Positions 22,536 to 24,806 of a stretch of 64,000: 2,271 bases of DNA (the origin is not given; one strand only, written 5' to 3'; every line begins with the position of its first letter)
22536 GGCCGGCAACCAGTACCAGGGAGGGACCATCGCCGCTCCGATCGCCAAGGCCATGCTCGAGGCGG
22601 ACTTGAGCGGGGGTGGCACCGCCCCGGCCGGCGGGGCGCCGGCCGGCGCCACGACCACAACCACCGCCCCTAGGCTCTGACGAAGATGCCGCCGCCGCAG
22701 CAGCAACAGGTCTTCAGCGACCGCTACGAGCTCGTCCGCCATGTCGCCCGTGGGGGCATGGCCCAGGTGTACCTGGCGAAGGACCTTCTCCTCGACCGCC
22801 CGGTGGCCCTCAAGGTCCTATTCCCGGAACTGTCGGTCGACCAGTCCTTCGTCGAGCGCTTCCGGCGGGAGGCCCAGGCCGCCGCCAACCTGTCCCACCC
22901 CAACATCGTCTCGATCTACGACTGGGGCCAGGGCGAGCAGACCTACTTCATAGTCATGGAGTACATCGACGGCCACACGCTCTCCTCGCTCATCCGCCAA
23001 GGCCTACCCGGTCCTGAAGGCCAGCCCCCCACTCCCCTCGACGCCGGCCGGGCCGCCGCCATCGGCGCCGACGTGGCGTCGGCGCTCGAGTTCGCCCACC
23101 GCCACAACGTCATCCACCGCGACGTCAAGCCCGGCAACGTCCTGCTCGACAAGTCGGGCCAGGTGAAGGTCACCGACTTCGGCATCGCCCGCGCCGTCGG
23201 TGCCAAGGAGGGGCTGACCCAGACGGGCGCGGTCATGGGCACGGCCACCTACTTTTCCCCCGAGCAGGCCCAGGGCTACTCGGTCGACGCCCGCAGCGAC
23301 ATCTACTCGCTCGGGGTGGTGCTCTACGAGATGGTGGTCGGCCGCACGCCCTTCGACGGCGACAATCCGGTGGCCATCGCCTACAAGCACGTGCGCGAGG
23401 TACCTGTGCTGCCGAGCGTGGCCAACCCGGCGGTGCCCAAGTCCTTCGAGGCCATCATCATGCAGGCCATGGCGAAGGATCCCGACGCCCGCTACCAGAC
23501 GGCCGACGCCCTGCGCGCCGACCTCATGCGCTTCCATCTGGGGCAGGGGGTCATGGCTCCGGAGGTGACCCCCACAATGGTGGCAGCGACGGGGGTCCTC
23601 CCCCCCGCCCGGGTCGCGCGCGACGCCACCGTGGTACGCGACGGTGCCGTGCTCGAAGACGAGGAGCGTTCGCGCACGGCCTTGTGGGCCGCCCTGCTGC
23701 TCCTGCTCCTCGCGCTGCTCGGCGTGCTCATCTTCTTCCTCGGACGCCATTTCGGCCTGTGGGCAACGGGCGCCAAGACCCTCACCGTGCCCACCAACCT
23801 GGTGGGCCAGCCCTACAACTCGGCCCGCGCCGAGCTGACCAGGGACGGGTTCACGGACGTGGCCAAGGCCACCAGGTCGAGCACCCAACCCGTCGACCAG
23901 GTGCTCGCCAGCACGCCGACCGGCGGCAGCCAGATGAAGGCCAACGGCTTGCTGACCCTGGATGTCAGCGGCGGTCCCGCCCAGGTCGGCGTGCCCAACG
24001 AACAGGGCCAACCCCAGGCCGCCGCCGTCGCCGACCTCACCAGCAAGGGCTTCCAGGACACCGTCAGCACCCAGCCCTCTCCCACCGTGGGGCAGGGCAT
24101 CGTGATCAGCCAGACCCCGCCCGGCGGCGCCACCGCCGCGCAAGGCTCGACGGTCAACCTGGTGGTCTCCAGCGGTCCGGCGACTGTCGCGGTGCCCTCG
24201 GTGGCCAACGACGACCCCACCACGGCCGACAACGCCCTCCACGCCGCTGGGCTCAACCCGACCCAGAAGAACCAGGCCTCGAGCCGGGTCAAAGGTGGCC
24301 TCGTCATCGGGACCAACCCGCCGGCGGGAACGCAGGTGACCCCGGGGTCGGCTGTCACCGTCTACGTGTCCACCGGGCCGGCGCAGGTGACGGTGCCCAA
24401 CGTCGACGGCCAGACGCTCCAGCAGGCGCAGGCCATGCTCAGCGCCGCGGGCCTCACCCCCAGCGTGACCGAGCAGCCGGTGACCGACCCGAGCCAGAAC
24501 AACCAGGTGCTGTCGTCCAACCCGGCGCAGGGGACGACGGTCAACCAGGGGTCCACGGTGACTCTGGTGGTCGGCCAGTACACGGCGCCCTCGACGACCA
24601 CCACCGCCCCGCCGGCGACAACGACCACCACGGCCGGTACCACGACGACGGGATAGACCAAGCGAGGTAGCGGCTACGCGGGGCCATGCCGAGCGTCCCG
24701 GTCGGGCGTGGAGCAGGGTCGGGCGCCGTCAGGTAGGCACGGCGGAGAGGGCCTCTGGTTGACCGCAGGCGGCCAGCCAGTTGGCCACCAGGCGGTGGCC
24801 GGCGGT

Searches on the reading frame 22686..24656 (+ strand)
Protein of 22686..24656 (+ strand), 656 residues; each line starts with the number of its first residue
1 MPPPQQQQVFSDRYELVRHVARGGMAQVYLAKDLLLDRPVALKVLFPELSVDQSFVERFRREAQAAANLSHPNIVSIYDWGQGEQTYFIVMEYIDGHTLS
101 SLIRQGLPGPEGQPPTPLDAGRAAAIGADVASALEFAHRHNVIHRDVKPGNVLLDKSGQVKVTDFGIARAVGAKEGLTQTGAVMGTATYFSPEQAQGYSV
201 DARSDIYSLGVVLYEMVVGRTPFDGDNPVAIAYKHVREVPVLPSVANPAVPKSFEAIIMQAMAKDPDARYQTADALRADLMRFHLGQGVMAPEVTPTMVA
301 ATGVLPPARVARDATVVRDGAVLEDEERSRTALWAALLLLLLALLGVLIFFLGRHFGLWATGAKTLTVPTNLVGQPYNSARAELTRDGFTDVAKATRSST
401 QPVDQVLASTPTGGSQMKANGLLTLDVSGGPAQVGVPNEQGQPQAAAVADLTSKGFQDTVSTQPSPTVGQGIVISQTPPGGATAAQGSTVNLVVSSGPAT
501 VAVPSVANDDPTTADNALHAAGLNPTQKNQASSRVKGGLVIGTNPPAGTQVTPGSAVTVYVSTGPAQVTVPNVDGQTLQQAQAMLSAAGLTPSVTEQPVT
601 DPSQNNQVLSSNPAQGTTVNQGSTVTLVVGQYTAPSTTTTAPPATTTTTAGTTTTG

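Call 38: search_protein_families(library=pfam, proteins=[window:22686-24656:+], max_evalue=0.0001)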
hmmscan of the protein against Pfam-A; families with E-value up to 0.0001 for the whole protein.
window:22686-24656:+ (656 aa): 5 families
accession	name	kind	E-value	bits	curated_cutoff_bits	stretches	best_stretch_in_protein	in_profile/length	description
PF00069.31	Pkinase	-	3.7e-50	171.2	31.7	1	14-278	1-260/263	Protein kinase domain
PF03793.24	PASTA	-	4.2e-46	155.2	23.2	4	568-630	1-63/64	PASTA domain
PF07714.23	PK_Tyr_Ser-Thr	-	3e-37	128.8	23.1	1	16-272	3-251/258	Protein tyrosine and serine/threonine kinase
PF03109.22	ABC1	-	8.8e-07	28.7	22.9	1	57-174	118-220/244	ABC1 atypical kinase-like domain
PF01636.29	APH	-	5.8e-05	23.4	23.2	0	137-166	165-195/239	Phosphotransferase enzyme family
